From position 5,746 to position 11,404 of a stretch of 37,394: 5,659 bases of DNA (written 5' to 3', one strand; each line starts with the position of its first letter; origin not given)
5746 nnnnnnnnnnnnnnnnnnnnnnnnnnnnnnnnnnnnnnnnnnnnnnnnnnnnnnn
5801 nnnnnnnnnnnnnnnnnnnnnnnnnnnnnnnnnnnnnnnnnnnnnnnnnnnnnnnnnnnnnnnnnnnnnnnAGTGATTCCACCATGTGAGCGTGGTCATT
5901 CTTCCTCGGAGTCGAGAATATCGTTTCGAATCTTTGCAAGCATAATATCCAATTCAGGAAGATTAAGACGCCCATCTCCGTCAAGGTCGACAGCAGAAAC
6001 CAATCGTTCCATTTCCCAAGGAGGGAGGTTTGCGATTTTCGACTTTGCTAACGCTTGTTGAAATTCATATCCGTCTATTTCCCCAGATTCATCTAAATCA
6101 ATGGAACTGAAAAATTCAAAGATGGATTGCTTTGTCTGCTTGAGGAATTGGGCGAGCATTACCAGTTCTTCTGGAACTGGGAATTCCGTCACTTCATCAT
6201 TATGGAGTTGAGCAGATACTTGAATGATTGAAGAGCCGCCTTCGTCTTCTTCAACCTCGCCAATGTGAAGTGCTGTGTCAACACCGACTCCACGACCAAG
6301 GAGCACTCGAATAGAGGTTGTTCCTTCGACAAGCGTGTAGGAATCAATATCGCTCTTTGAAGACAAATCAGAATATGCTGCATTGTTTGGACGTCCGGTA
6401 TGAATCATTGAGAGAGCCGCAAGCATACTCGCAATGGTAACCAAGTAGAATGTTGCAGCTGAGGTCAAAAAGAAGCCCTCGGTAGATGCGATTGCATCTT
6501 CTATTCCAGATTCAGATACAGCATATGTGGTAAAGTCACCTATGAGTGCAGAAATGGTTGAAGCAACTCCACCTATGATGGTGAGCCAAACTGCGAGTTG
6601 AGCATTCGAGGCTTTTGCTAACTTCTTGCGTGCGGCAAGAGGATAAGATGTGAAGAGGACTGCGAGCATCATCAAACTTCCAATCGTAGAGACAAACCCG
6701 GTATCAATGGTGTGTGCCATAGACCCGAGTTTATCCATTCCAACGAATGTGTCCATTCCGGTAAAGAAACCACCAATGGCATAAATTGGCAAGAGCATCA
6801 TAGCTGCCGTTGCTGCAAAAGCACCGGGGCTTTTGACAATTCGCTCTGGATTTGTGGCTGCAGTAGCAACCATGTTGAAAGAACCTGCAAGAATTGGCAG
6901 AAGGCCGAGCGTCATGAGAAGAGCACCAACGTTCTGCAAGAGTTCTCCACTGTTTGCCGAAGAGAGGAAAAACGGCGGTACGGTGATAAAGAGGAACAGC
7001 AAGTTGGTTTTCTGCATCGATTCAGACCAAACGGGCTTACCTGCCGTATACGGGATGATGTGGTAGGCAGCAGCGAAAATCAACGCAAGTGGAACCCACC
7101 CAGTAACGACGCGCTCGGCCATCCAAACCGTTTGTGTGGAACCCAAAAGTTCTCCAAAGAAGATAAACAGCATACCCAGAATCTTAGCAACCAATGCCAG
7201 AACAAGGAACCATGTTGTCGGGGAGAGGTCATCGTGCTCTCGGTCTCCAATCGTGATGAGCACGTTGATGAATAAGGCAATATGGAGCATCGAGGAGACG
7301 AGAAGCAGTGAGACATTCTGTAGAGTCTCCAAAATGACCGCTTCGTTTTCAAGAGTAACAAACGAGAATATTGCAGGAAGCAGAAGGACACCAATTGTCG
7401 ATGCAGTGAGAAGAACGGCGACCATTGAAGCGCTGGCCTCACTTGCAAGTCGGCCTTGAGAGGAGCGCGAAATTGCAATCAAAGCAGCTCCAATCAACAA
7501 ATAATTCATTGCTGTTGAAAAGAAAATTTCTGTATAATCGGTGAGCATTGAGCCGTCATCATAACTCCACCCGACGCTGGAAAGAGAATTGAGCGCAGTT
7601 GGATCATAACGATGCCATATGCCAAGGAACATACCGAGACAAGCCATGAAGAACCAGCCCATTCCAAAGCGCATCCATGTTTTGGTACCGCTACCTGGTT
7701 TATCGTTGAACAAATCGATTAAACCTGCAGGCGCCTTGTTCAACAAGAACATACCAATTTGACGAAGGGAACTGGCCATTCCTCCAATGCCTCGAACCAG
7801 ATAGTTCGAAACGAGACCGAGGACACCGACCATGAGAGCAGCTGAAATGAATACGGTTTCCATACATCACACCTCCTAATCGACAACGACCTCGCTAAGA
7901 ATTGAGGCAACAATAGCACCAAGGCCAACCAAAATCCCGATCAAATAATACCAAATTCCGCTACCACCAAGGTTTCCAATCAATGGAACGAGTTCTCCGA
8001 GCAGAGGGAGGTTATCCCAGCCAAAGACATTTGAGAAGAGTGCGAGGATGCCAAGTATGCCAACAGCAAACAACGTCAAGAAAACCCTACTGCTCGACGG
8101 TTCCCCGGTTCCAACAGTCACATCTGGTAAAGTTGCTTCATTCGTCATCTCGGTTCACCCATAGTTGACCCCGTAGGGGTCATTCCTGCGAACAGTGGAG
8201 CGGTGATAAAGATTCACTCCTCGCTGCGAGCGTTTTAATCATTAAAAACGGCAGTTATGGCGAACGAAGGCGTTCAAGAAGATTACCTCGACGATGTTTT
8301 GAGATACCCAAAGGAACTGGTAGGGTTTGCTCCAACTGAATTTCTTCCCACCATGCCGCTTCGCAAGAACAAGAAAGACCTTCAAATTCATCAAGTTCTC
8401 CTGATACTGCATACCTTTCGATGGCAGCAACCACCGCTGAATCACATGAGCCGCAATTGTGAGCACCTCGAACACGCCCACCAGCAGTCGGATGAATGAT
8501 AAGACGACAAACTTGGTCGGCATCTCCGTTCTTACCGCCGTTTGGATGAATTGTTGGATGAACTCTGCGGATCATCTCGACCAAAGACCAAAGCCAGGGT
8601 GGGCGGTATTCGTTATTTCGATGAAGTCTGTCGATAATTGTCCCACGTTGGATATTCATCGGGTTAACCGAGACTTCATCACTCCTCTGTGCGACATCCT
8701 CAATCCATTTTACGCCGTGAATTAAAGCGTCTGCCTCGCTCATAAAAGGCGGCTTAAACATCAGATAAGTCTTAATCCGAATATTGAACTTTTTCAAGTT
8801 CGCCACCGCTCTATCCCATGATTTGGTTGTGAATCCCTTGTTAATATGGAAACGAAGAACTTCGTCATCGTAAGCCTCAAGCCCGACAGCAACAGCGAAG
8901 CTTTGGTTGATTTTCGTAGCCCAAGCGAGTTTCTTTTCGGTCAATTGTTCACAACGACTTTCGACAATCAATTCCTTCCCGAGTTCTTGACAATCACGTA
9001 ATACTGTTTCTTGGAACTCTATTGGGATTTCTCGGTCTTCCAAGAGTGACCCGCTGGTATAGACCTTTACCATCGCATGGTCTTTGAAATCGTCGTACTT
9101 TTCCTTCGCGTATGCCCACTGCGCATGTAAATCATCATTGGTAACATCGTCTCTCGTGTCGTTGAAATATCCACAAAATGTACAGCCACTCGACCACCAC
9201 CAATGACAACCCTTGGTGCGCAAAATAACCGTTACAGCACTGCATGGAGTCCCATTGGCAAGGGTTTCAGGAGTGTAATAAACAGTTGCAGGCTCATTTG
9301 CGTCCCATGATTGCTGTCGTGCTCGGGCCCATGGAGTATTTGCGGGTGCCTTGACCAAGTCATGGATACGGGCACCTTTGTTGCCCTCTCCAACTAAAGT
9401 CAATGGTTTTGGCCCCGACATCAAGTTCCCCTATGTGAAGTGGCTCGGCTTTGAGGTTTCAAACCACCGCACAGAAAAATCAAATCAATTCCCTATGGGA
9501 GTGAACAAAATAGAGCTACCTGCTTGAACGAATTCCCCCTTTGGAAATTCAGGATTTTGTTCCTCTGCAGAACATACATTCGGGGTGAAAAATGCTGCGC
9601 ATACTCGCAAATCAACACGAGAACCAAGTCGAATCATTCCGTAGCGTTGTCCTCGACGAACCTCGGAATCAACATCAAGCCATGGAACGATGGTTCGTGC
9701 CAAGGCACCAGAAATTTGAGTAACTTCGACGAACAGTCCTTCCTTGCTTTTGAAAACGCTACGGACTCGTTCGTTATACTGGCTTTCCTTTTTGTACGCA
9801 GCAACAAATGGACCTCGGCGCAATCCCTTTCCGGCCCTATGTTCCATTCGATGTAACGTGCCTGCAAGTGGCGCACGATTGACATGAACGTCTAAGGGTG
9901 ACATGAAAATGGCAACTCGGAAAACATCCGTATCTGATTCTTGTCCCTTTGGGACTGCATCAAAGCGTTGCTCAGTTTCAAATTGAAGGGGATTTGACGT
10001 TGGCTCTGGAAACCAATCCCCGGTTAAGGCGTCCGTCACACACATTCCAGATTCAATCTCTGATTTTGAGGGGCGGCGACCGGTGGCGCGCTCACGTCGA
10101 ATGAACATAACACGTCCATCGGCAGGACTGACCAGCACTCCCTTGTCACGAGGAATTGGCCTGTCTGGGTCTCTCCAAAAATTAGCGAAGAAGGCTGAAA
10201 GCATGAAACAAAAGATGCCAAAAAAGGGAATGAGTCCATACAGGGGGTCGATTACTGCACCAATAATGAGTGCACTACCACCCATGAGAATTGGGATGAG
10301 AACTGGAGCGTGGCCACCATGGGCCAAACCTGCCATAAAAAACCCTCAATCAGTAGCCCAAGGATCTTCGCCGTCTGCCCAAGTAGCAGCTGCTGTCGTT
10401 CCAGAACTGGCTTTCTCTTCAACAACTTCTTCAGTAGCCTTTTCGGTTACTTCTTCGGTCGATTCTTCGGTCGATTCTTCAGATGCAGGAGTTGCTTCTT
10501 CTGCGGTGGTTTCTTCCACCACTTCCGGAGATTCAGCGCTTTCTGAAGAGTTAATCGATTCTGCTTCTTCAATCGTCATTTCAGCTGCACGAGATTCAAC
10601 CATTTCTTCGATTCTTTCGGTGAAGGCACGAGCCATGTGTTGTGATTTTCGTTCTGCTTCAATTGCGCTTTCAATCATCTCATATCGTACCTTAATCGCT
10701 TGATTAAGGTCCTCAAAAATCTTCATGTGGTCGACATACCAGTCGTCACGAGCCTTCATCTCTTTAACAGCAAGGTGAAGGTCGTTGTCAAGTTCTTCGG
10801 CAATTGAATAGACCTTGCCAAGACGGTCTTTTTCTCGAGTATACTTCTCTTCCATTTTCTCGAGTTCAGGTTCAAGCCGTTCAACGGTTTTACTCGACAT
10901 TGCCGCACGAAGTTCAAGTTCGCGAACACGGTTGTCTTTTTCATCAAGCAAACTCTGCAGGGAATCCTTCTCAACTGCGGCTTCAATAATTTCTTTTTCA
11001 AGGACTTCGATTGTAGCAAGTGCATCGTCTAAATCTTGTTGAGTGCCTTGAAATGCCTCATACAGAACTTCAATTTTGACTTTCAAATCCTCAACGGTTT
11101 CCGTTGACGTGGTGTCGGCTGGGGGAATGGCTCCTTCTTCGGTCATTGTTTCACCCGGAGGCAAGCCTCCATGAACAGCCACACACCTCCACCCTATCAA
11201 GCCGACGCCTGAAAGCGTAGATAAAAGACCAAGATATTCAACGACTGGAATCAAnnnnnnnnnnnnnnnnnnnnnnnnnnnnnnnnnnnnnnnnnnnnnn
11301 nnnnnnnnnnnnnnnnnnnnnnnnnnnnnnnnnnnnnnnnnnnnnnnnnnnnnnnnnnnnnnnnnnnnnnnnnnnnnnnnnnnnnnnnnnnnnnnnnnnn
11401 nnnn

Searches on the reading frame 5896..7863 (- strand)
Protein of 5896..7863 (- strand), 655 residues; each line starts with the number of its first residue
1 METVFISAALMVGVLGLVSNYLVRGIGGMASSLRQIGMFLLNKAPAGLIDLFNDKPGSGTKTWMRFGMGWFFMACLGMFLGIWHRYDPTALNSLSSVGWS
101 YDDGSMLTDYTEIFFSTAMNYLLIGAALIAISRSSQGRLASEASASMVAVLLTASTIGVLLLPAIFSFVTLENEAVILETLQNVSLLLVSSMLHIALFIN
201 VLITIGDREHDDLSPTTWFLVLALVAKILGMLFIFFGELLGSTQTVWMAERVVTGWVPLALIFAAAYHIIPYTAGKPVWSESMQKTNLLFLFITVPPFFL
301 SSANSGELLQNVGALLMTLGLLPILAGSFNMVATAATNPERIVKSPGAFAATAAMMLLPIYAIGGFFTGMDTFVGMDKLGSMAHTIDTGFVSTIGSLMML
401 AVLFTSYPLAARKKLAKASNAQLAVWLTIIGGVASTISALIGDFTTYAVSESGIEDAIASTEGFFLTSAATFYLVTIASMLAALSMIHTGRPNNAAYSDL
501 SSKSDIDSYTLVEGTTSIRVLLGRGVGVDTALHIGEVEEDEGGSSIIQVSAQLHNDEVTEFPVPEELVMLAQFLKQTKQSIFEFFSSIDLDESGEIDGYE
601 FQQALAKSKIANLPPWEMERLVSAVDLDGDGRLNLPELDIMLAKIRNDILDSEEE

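Call 8: search_protein_families(library=pfam, proteins=[window:5896-7863:-], max_evalue=0.001)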
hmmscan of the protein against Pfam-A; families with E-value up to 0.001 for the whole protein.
window:5896-7863:- (655 aa): 4 families
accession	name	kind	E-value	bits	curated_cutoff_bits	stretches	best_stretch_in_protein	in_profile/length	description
PF13499.12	EF-hand_7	-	4.3e-08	33.8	30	1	579-638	2-62/67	EF-hand domain pair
PF00036.39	EF-hand_1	-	1.2e-07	31.1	25.4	0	582-607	3-28/29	EF hand domain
PF13405.12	EF-hand_6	-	2e-06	27.4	25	0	581-606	2-27/30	EF-hand domain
PF13202.12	EF-hand_5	-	1.9e-05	24.4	25.9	0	584-603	4-23/25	EF hand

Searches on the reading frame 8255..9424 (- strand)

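Call 8: search_protein_families(library=pfam, proteins=[window:8255-9424:-], max_evalue=0.001)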
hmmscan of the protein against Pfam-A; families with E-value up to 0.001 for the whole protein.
window:8255-9424:- (389 aa): 1 family
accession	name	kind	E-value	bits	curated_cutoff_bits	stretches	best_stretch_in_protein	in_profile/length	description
PF04055.27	Radical_SAM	-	2.9e-05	24.7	29.5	1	80-226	10-152/166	Radical SAM superfamily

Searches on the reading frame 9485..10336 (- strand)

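Call 8: search_protein_families(library=pfam, proteins=[window:9485-10336:-], max_evalue=0.001)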
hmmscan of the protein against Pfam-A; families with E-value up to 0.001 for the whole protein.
window:9485-10336:- (283 aa): 1 family
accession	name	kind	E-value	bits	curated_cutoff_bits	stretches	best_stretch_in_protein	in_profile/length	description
PF02666.20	PS_Dcarbxylase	-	1.5e-35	123.2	22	1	47-276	2-196/198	Phosphatidylserine decarboxylase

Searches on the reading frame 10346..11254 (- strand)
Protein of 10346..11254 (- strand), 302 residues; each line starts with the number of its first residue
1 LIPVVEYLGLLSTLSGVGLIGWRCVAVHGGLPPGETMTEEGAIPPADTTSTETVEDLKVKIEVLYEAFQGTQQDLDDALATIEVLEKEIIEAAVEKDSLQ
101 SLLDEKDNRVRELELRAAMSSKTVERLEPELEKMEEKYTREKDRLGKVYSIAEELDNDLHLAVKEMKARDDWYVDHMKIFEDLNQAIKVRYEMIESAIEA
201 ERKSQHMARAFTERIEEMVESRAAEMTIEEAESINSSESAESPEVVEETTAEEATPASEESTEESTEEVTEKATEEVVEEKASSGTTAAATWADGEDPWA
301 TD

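Call 8: search_protein_families(library=pfam, proteins=[window:10346-11254:-], max_evalue=0.001)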
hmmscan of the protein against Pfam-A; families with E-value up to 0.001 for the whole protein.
window:10346-11254:- (302 aa): 1 family
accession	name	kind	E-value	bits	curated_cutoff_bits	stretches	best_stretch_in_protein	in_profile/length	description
PF07989.16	Cnn_1N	-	0.00018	22.1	28.5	1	56-114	18-70/74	Centrosomin N-terminal motif 1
